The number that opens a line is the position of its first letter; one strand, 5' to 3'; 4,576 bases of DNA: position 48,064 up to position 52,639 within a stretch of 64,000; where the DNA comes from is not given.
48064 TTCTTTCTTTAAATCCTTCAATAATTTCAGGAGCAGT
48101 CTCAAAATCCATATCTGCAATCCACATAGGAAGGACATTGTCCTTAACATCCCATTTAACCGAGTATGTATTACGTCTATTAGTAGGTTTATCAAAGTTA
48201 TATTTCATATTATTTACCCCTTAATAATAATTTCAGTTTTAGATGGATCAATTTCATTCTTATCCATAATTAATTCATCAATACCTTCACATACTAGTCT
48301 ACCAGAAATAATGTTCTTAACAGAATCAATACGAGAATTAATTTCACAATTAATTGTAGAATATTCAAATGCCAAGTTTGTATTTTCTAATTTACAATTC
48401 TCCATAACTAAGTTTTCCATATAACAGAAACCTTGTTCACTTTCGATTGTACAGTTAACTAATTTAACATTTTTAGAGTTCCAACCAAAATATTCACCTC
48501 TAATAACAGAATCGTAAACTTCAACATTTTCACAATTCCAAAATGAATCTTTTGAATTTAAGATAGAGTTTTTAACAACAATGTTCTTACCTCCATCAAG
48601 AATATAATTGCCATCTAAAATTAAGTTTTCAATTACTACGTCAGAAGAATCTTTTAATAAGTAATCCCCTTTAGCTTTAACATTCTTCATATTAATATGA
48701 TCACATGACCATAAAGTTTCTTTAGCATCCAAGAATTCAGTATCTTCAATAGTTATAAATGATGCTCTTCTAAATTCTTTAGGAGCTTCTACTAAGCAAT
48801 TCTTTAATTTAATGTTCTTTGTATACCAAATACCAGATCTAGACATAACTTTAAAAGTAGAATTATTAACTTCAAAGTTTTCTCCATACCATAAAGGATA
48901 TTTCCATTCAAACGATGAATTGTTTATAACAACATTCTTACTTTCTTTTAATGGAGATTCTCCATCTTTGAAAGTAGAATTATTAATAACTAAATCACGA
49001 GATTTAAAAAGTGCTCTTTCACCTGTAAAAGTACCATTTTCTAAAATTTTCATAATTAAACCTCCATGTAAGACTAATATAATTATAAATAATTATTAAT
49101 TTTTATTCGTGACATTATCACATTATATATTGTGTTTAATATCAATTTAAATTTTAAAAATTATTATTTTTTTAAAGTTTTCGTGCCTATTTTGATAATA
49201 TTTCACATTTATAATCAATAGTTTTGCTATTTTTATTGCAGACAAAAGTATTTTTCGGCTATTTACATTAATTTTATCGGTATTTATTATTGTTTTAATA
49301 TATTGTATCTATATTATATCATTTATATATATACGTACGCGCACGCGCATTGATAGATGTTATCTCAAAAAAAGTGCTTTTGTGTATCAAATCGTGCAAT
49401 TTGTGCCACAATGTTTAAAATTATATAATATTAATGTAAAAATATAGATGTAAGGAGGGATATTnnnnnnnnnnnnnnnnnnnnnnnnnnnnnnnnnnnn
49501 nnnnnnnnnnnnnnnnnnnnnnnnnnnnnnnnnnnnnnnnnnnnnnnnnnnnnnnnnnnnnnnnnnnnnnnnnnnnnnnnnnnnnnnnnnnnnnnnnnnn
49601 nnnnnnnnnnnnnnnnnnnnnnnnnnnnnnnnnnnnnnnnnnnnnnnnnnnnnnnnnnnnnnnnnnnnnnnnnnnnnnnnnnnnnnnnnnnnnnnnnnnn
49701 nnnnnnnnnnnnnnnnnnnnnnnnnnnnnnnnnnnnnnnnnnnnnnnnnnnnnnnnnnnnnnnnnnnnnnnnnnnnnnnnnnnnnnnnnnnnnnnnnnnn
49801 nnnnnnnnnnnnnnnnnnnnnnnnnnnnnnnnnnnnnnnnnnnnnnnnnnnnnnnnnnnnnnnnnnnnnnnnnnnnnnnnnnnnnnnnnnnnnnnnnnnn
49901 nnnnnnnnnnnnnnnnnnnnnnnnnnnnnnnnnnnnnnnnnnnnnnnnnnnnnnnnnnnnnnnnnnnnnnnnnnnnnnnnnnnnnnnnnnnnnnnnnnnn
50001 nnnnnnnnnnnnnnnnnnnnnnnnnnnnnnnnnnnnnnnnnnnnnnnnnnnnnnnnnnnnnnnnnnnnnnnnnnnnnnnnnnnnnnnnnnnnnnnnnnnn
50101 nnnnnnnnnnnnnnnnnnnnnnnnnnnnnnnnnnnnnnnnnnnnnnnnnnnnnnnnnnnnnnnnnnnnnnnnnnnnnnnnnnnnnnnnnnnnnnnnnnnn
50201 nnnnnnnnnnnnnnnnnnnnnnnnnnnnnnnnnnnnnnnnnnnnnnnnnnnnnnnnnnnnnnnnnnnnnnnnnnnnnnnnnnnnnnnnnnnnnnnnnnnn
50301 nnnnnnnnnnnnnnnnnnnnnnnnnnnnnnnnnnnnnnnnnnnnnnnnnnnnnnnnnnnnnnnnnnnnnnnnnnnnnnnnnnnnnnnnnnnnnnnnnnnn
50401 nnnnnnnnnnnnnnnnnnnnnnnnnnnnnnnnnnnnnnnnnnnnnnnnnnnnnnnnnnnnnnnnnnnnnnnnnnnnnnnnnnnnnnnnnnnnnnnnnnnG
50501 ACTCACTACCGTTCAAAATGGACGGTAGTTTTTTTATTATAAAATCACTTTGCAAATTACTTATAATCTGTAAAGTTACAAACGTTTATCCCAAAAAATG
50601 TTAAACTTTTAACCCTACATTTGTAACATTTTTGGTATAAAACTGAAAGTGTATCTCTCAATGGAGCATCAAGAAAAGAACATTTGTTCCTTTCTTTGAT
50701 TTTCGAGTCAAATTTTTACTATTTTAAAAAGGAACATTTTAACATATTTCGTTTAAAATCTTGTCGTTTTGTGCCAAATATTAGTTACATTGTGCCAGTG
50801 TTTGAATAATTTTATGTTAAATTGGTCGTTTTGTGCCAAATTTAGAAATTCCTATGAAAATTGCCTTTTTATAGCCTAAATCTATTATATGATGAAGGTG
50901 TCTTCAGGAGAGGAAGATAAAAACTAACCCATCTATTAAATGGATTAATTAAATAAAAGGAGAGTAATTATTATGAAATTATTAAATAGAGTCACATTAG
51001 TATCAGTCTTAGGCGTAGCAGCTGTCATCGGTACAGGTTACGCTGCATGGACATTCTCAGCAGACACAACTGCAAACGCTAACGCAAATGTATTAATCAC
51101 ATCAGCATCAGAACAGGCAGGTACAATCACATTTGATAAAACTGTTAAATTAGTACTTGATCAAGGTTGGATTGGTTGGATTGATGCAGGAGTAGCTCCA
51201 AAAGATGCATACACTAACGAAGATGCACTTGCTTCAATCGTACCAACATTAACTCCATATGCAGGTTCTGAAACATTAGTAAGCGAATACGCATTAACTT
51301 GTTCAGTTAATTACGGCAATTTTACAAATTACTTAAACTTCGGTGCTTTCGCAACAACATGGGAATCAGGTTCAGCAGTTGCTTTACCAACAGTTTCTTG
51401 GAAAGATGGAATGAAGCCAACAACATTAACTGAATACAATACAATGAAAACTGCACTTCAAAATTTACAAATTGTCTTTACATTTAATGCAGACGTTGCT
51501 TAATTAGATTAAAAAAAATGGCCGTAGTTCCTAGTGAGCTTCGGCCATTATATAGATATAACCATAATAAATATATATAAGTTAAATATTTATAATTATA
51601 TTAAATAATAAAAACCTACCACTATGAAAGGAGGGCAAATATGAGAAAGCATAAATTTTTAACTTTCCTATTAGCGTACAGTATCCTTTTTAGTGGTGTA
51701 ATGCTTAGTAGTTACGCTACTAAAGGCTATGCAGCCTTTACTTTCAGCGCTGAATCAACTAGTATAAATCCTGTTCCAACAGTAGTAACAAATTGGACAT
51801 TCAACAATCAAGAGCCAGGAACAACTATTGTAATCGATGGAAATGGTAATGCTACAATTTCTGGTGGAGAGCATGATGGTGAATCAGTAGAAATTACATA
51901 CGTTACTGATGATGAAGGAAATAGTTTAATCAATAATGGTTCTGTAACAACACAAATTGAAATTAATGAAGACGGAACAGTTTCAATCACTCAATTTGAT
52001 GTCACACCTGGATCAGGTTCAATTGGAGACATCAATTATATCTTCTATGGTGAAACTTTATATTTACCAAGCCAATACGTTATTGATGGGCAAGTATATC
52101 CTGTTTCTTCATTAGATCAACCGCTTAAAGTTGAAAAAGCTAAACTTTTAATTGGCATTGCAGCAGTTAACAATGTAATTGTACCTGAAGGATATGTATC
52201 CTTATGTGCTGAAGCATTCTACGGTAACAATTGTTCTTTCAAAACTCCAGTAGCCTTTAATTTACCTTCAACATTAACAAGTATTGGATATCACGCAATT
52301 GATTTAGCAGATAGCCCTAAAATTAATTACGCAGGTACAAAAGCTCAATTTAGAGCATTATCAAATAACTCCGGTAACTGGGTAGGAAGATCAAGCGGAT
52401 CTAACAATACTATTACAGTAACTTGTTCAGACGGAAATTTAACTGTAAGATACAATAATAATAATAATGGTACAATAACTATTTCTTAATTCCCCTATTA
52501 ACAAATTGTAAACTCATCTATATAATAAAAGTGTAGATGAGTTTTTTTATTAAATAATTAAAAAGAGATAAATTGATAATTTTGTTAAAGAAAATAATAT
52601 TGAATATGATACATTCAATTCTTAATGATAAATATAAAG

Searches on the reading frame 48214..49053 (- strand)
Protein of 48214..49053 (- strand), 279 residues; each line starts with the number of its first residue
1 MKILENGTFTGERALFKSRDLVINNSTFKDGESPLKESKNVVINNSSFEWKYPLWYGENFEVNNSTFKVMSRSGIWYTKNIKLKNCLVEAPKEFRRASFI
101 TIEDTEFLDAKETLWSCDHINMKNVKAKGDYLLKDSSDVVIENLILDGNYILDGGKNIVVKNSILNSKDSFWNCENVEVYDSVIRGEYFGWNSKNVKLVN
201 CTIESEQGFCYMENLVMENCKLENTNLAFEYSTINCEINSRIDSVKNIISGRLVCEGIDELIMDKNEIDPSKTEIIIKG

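Call 3: search_protein_families(library=pfam, proteins=[window:48214-49053:-], max_evalue=1)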
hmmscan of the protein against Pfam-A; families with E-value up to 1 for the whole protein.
window:48214-49053:- (279 aa): 2 families
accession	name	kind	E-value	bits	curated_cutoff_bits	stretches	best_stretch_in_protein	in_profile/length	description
PF12541.14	DUF3737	-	1.2e-117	392.5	23.9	1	3-276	2-275/275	Protein of unknown function (DUF3737)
PF12415.13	rpo132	-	0.056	13.2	25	0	198-206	18-26/32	Poxvirus DNA dependent RNA polymerase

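Call 4: search_protein_families(library=ncbifam, proteins=[window:48214-49053:-], max_evalue=1)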
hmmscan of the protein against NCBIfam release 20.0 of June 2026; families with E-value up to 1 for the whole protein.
window:48214-49053:- (279 aa): 1 family
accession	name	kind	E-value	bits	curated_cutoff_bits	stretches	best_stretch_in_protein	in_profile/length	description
NF051861.1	PolglcturonPglBAgro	equivalog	0.073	11.8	600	1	115-228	154-259/437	polygalacturonase PglB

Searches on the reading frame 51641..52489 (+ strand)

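Call 3: search_protein_families(library=pfam, proteins=[window:51641-52489:+], max_evalue=1)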
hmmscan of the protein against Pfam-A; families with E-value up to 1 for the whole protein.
window:51641-52489:+ (282 aa): 2 families
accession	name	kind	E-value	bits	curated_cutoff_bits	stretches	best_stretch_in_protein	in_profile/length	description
PF18938.6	aRib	-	0.0024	18.1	27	0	98-120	34-56/71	Atypical Rib domain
PF22414.1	Hia_Tpr_ring_dom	-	0.44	10.8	27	1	251-272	13-35/37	Trimeric autotransporter adhesin, Trp ring domain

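Call 4: search_protein_families(library=ncbifam, proteins=[window:51641-52489:+], max_evalue=1)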
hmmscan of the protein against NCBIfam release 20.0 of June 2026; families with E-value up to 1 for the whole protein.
window:51641-52489:+ (282 aa): 0 families
